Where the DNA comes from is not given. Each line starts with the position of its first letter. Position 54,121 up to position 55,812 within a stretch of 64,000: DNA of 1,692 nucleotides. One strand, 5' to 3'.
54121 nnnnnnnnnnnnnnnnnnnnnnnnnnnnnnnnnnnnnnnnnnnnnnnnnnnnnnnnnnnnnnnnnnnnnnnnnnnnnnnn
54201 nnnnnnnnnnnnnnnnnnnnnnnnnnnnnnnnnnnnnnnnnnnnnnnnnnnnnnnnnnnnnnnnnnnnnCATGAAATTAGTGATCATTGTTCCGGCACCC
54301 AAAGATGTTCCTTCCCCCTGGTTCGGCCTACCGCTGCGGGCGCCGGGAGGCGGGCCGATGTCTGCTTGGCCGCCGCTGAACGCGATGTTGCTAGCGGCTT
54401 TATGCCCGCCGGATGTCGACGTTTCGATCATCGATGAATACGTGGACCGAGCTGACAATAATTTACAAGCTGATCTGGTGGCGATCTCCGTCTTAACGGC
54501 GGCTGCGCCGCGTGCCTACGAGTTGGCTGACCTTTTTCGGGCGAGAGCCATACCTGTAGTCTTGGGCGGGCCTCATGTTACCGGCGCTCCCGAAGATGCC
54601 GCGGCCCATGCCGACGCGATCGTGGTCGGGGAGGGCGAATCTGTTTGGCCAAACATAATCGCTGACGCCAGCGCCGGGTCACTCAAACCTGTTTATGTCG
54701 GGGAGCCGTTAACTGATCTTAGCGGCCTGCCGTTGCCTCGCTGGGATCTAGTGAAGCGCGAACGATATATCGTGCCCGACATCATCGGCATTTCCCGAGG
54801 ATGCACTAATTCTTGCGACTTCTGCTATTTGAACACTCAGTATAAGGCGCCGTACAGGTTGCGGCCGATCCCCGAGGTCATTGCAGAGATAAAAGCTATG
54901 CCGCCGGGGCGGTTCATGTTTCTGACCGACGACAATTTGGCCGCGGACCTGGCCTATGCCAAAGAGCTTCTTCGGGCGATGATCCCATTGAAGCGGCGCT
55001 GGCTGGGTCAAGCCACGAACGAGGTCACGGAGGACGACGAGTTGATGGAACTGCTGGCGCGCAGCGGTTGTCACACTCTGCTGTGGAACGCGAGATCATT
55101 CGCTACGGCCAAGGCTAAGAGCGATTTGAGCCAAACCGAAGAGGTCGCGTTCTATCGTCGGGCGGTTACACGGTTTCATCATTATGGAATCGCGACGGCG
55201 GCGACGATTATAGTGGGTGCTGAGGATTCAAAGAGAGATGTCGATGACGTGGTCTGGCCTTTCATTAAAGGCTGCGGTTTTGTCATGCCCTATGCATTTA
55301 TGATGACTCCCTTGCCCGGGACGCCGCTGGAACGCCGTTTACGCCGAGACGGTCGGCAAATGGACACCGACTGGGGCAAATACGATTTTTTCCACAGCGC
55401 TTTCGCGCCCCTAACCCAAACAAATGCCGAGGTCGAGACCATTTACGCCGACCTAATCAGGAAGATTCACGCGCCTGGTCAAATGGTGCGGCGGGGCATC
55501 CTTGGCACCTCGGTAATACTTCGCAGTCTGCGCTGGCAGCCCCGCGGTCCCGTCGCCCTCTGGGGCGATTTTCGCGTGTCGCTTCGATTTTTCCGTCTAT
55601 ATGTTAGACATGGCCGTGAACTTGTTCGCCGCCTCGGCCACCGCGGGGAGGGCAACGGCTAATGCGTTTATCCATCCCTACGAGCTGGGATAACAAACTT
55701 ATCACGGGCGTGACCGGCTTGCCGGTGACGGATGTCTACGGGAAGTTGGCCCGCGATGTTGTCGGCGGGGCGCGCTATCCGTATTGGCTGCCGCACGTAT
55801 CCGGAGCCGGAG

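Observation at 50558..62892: Isoprenoid-quinone-like biosynthesis cluster embedded in the cytochrome island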

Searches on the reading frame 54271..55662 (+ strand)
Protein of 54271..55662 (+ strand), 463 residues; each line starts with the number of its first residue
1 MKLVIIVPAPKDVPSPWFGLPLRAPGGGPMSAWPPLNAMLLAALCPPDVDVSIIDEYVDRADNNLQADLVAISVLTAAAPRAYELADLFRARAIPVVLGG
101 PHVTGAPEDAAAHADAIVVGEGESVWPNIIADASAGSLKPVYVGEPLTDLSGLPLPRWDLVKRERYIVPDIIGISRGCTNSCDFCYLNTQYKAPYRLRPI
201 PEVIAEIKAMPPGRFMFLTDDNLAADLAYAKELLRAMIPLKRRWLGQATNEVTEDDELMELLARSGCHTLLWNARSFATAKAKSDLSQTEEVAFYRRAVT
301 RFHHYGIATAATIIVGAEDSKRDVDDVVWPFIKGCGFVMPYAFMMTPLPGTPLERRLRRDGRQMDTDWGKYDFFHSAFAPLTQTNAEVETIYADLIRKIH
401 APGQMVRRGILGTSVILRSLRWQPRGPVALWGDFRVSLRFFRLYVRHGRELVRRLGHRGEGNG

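Call 3: search_protein_families(library=pfam, proteins=[window:54271-55662:+], max_evalue=0.01)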
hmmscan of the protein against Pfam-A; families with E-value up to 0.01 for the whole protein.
window:54271-55662:+ (463 aa): 3 families
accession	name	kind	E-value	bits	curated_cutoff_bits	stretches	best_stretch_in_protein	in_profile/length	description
PF02310.24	B12-binding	-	5.3e-14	52.5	32.1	1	33-128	12-119/121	B12 binding domain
PF04055.27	Radical_SAM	-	1.2e-10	42.2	29.5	1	174-327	3-162/166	Radical SAM superfamily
PF19864.5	Radical_SAM_N2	-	0.00023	21.1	29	1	85-131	77-123/151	Radical SAM proteins, N-terminal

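Call 5: search_protein_families(library=ncbifam, proteins=[window:54271-55662:+], max_evalue=0.01)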
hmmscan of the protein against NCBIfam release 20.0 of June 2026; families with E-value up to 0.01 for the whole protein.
window:54271-55662:+ (463 aa): 14 families
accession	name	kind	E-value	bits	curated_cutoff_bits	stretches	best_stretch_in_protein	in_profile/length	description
TIGR04013.1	B12_SAM_MJ_1487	hypoth_equivalog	3.4e-18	65.6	251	1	49-355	26-355/382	TIGR04013 family B12-binding domain/radical SAM domain-containing protein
TIGR02026.1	BchE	equivalog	7.3e-16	58.1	481.35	1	62-388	59-416/497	magnesium-protoporphyrin IX monomethyl ester anaerobic oxidative cyclase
TIGR04072.2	rSAM_ladder_B12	equivalog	3.1e-11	42.6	360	1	84-392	88-408/443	lipid biosynthesis B12-binding/radical SAM protein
TIGR04479.1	bcpD_PhpK_rSAM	subfamily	3.8e-11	42.1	600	1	173-316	245-390/504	PhpK family radical SAM P-methyltransferase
NF050148.1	rSAM_ApyD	equivalog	6.5e-09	34.7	750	1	81-354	89-390/645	RiPP biosynthesis radical SAM protein ApyD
TIGR03471.1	HpnJ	equivalog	1.3e-08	34.1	577.6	1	174-361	202-391/472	hopanoid biosynthesis associated radical SAM protein HpnJ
NF038361.1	rSAM_Sden_1168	equivalog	1.5e-06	27.1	575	1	173-316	286-432/560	Sden_1168 family B12-binding radical SAM P-methyltransferase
TIGR04014.1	B12_SAM_MJ_0865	equivalog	1.8e-05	23.7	360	0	172-210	163-201/434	methyl-coenzyme M reductase glutamine C-methyltransferase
TIGR04367.1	HpnR_B12_rSAM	equivalog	2.8e-05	22.8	650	1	56-397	51-407/490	hopanoid C-3 methylase HpnR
TIGR04295.1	B12_rSAM_oligo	hypoth_equivalog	4.2e-05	22.4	400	1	174-275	205-302/422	TIGR04295 family B12-binding domain-containing radical SAM protein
NF033070.1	rSAM_AprD4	equivalog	0.00026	20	500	1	107-197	132-217/456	AprD4 family radical SAM diol-dehydratase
TIGR03960.1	rSAM_fuse_unch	hypoth_equivalog_domain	0.0016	17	462.3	0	90-132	129-171/605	TIGR03960 family B12-binding radical SAM protein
NF033712.0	B12_rSAM_KedN5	subfamily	0.004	15.4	700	0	66-134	62-135/624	KedN5 family methylcobalamin-dependent radical SAM C-methyltransferase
NF040542.1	rSAM_RCCLKC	equivalog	0.0063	15.7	450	0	43-134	22-120/423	arsinothricin biosynthesis radical SAM protein ArsL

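Call 20: search_solved_structures(query=window:54271-55662:+, max_evalue=0.01)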
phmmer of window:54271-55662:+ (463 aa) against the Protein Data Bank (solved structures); distinct sequences matched with E-value up to 0.01: 0.
